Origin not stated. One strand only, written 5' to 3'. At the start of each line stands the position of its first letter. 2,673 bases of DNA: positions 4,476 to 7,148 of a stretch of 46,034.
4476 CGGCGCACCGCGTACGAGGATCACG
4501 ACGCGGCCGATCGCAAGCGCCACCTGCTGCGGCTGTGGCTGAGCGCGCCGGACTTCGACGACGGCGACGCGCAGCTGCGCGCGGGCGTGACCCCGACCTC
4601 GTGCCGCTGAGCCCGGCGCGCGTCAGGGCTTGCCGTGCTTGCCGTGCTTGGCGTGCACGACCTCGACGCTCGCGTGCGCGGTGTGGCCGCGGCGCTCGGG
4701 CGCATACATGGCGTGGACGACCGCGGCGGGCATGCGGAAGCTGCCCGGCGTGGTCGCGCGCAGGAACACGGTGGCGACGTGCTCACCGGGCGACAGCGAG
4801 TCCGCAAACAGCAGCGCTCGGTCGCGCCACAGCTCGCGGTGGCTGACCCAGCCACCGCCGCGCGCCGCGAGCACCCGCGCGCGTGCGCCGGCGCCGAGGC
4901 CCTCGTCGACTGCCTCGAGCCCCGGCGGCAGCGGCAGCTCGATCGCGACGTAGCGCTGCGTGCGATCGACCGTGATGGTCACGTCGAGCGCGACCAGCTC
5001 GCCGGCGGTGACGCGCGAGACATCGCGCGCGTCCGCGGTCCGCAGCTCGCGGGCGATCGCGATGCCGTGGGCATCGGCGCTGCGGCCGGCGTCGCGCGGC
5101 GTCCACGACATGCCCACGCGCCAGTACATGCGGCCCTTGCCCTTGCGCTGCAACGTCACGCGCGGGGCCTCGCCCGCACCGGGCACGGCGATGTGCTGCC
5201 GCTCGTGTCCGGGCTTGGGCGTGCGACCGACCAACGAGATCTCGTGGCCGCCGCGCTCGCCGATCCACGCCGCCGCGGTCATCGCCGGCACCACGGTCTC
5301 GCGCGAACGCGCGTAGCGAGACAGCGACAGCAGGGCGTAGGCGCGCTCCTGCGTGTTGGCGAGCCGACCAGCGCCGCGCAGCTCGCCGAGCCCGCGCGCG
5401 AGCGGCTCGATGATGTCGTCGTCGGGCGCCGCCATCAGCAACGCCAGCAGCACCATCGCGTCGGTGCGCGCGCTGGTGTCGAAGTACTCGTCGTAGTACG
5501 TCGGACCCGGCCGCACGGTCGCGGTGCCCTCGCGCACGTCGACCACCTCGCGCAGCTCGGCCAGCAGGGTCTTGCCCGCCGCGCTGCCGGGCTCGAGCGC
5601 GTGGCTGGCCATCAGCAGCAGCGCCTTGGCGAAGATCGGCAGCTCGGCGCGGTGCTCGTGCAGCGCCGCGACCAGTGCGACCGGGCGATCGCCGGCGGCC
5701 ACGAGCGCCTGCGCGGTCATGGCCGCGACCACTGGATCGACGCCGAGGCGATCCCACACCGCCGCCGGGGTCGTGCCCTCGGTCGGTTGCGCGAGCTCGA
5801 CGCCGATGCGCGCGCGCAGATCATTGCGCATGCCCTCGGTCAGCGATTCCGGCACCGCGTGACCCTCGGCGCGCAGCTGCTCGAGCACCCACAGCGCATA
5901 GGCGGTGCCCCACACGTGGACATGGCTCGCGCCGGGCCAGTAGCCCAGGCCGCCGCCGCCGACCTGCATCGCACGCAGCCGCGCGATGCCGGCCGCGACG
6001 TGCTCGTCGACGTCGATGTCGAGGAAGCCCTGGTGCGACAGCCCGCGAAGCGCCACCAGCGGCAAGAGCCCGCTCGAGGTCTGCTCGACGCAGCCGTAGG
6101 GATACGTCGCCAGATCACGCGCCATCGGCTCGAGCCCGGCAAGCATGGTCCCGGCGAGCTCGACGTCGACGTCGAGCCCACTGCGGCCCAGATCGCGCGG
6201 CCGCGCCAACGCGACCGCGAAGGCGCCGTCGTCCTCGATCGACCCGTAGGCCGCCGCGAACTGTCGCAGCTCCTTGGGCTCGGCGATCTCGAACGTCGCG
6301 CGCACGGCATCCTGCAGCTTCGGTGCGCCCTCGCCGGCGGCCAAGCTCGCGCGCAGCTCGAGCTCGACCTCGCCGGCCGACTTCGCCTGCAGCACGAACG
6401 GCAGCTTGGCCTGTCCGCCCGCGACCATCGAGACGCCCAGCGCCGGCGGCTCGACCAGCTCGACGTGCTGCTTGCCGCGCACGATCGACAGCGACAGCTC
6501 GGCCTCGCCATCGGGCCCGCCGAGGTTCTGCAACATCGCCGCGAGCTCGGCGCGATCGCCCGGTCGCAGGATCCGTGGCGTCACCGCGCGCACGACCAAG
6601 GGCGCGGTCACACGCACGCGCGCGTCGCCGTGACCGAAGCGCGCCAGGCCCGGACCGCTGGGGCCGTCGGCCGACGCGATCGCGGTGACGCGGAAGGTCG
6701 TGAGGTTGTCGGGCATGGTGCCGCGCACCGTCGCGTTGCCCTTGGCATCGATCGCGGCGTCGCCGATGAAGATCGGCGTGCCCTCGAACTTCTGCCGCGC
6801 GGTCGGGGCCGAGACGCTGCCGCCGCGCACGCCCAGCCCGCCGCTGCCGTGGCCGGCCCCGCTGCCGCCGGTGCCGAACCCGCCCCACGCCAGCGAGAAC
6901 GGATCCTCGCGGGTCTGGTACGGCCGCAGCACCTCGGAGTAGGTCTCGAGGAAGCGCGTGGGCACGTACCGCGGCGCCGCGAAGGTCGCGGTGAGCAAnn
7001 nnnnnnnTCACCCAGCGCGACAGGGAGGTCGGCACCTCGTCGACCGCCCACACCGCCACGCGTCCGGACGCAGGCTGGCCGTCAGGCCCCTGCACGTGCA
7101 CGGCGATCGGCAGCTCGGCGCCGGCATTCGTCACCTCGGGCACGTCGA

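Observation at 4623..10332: Alpha-2-macroglobulin (thioester) lipoprotein gene carrying at least four frame disruptions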

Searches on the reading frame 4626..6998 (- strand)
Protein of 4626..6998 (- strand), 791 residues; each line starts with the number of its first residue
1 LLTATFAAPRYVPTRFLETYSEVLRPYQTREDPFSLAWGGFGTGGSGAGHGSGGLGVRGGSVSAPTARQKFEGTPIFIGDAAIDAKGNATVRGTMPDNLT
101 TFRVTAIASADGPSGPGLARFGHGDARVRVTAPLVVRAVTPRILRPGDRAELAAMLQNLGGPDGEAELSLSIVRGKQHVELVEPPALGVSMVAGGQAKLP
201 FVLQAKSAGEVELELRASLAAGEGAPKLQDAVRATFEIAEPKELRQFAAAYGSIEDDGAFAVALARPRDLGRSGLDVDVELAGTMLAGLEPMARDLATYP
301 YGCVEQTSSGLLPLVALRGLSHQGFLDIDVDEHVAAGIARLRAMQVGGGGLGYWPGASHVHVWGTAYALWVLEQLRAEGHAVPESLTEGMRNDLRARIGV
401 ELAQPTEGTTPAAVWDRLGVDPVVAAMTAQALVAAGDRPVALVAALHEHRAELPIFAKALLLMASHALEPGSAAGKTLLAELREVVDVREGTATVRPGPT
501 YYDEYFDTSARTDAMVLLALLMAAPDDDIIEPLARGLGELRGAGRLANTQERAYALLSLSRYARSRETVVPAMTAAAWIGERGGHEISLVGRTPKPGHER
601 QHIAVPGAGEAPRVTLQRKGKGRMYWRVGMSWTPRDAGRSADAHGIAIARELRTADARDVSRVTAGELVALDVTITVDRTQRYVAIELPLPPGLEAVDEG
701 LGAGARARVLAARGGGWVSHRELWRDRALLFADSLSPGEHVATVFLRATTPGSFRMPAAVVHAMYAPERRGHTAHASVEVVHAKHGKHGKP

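Call 7: find_homologous_proteins(query=window:4626-6998:-, max_evalue=1e-30)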
Query window:4626-6998:- (791 aa): 28 proteins with E <= 1e-30 among 8000 candidates.
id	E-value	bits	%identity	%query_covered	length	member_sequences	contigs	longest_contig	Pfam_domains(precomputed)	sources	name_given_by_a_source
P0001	0.0e+0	1736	100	100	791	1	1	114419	PF17973.8,PF00207.29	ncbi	ncbi:MAG: alpha-2-macroglobulin family protein [Nannocystaceae bacterium]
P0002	8.4e-264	896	66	84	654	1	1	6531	PF17973.8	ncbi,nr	ncbi:MAG: alpha-2-macroglobulin, partial [Deltaproteobacteria bacterium]|nr:alpha-2-macroglobulin [N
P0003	1.4e-173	597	45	90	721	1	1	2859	PF17973.8,PF00207.29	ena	-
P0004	7.3e-167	575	58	63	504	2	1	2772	PF17973.8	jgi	-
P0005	1.6e-147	511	40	98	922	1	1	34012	PF07703.21,PF07678.21,PF17973.8,PF00207.29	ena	-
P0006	8.3e-144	499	41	91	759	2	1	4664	PF17973.8,PF00207.29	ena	-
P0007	8.7e-139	482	39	91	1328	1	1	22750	PF07703.21,PF17973.8,PF00207.29,PF01835.26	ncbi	-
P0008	2.2e-134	468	40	85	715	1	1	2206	PF07678.21,PF17973.8,PF00207.29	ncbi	ncbi:MAG TPA: alpha-2-macroglobulin family protein, partial [Nannocystis sp.]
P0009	5.6e-125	437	37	98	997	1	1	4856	PF07703.21,PF07678.21,PF17973.8,PF00207.29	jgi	jgi:uncharacterized protein YfaS (alpha-2-macroglobulin family)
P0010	1.1e-114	403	44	68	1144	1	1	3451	PF07703.21,PF00207.29,PF01835.26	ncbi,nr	ncbi:MAG: hypothetical protein K0V04_10615, partial [Deltaproteobacteria bacterium]|nr:hypothetical 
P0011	2.1e-78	283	31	94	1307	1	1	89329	PF17972.8,PF07703.21,PF17973.8,PF00207.29,PF17962.8,PF01835.26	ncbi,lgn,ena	-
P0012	3.8e-54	203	29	89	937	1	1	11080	PF07703.21,PF17973.8,PF00207.29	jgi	jgi:hypothetical protein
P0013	4.1e-53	199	28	91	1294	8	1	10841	PF07703.21,PF17973.8,PF00207.29,PF01835.26,PF19516.5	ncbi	ncbi:MAG TPA: alpha-2-macroglobulin family protein, partial [Pyrinomonadaceae bacterium]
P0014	1.8e-50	190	31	92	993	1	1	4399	PF13715.13,PF07703.21,PF17973.8,PF00207.29,PF13620.13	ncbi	ncbi:MAG: alpha-2-macroglobulin family protein, partial [Gemmatimonadota bacterium]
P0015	1.2e-48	184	30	90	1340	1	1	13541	PF17972.8,PF07703.21,PF17973.8,PF00207.29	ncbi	ncbi:MAG: alpha-2-macroglobulin family protein, partial [Pyrinomonadaceae bacterium]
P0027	6.1e-38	149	60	16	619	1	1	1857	PF07703.21,PF01835.26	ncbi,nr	ncbi:MAG: hypothetical protein IAG13_23365, partial [Deltaproteobacteria bacterium]|nr:hypothetical 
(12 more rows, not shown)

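Call 10: find_encoding_contigs(protein=P0001, flank=10000, max_places=6)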
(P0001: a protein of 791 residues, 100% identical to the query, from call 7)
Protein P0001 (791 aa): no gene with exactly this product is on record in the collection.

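Call 11: list_cluster_members(proteins=[P0001, P0002, P0010, P0027])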
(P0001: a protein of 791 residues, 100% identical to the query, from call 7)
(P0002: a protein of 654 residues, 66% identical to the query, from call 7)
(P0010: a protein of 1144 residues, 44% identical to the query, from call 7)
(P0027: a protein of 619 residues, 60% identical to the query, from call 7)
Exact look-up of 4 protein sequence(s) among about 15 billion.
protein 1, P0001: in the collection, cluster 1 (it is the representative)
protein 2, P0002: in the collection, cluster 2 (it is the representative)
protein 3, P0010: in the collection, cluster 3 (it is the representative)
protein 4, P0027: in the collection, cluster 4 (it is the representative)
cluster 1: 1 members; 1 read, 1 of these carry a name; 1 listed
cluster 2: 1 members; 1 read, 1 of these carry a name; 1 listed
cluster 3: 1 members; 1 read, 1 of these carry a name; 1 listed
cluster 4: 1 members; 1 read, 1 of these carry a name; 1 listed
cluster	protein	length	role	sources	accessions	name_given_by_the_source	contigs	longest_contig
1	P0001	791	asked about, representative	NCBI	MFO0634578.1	MAG: alpha-2-macroglobulin family protein [Nannocystaceae bacterium]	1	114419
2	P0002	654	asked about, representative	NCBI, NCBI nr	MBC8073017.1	MAG: alpha-2-macroglobulin, partial [Deltaproteobacteria bacterium] | alpha-2-macroglobulin [Nannocystaceae bacterium]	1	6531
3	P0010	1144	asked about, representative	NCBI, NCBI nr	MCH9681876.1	MAG: hypothetical protein K0V04_10615, partial [Deltaproteobacteria bacterium] | hypothetical protein [Deltaproteobacteria bacterium]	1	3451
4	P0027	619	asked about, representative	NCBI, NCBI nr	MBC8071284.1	MAG: hypothetical protein IAG13_23365, partial [Deltaproteobacteria bacterium] | hypothetical protein [Nannocystaceae bacterium]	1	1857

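Call 20: search_protein_families(library=pfam, proteins=[window:4626-6998:-], max_evalue=0.01)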
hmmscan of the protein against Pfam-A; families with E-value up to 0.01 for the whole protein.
window:4626-6998:- (791 aa): 2 families
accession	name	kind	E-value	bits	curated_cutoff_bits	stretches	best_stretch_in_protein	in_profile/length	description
PF17973.7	bMG10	-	5.4e-24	85.3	26.2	1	645-768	1-131/131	Bacterial Alpha-2-macroglobulin MG10 domain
PF00207.28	A2M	-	1.3e-08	34.9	21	1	83-167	10-89/92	Alpha-2-macroglobulin family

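Call 22: find_related_loci(query=A1, collection=genome_contigs, flank=10000)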
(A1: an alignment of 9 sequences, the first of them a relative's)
Query A1 (791 aa) in genome_contigs; peptide patterns used: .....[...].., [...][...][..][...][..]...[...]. (x = any residue, [..] = any of these).
600 stretches matched a pattern (row limit reached: there are more); 595 encode a relative of the query (tblastn E <= 1e-3); the best 80 are kept; 80 distinct loci.
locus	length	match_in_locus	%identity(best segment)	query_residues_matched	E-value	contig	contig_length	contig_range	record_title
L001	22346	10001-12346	40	9-780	4e-140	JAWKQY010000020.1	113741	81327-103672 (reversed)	MAG: Nannocystaceae bacterium isolate AC1.67 AC1.67.fa-20, whole genome shotgun sequence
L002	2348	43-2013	39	120-780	1e-133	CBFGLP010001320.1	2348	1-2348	MAG TPA_asm: uncultured Myxococcales bacterium isolate SRR25737861_metabat2_1 genome assembly, contig: ERZ27251247.69532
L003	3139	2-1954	38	107-781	2e-108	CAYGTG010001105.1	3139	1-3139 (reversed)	MAG TPA_asm: uncultured Nannocystaceae bacterium isolate ERP117304_co3_187 genome assembly, contig: NODE_46431_length_31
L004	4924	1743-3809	37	68-780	3e-101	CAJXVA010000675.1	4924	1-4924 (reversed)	MAG TPA_asm: uncultured proteobacterium isolate SRR3933246_bin.3_MetaBAT_v2.12.1_MAG genome assembly, contig: NODE_2128_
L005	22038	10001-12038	39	68-773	2e-75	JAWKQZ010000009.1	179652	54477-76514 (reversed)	MAG: Nannocystaceae bacterium isolate BC1.173 BC1.173.fa-9, whole genome shotgun sequence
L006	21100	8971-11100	30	68-773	8e-69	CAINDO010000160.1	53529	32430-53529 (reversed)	MAG: uncultured Myxococcales bacterium isolate Loclat_bin-06019 genome assembly, contig: bin-06019:160/667, whole genome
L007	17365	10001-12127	26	63-780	8e-65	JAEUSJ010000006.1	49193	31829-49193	MAG: bacterium isolate new MAG-300 NODE_6_length_49193_cov_7.292389, whole genome shotgun sequence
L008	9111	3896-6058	27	46-780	3e-64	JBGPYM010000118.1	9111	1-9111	MAG: Bacteroidota bacterium isolate OBJ1_062018_090_13 k141_2546747_length_9111_cov_10.0000, whole genome shotgun sequen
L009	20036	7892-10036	27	60-780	2e-62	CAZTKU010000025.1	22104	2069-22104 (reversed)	MAG TPA_asm: uncultured Ignavibacteriaceae bacterium isolate binchicken_co119_451 genome assembly, contig: NODE_2747_len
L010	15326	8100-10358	30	68-780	4e-61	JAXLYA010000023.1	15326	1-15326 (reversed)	MAG: Anaeromyxobacter sp. isolate STL-MYX1 C1.7.fa-23, whole genome shotgun sequence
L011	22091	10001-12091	26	68-780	1e-60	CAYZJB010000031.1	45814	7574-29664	MAG TPA_asm: uncultured Bacteroidota bacterium isolate binchicken_co58_136 genome assembly, contig: NODE_631_length_4581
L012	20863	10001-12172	25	40-780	6e-61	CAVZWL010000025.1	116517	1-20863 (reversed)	MAG: Ignavibacteriota bacterium isolate MFD01476.bin.2.1 genome assembly, contig: contig_59455, whole genome shotgun seq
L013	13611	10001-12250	28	68-781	2e-60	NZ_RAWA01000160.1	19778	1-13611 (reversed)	Corallococcus sp. CA053C NODE_160_19778_cov_22.6901, whole genome shotgun sequence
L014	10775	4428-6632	30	68-781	4e-60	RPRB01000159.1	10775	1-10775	MAG: Myxococcaceae bacterium isolate metabat2.71 metabat2.71_Contig_546019, whole genome shotgun sequence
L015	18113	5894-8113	29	66-780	9e-59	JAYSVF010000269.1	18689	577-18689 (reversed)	MAG: Acidimicrobiia bacterium isolate GFS_12750 GFS_12750_268, whole genome shotgun sequence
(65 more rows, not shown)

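Call 56: search_solved_structures(query=window:4626-6998:-, max_evalue=0.001)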
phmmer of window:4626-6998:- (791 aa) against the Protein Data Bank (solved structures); distinct sequences matched with E-value up to 0.001: 6.
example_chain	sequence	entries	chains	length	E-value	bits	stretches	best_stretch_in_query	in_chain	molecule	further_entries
4u48_A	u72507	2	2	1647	1.4e-21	79.9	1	120-774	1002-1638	Putative inner membrane lipoprotein | alpha-2-macroglobulin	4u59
4rtd_A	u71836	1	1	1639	3.9e-21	78.4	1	120-454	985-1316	Uncharacterized lipoprotein YfhM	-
5a42_A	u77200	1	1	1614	6.2e-21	77.8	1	120-454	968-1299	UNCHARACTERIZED LIPOPROTEIN YFHM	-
4ziq_A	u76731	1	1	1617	6.2e-21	77.8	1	120-454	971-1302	Uncharacterized lipoprotein YfhM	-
4u4j_A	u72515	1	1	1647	5.5e-20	74.7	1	120-774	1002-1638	Putative inner membrane lipoprotein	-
4ziu_A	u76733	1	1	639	1.6e-19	73.1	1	130-454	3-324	Uncharacterized lipoprotein YfhM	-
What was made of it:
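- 4623..6998 (-): Intact C-terminal reading frame. The source MAG annotates it as a separate 791-aa 'alpha-2-macroglobulin family protein' (MFO0634578.1) with a TTG start. PDB hits to Salmonella A2M 4U48 and E. coli YfhM 4RTD/5A42 (call 56).
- On Bacterial alpha-2-macroglobulin, YfhM/ECAM type: PDB 4U48, 4RTD and 5A42 match at E about 1e-21 (call 56).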
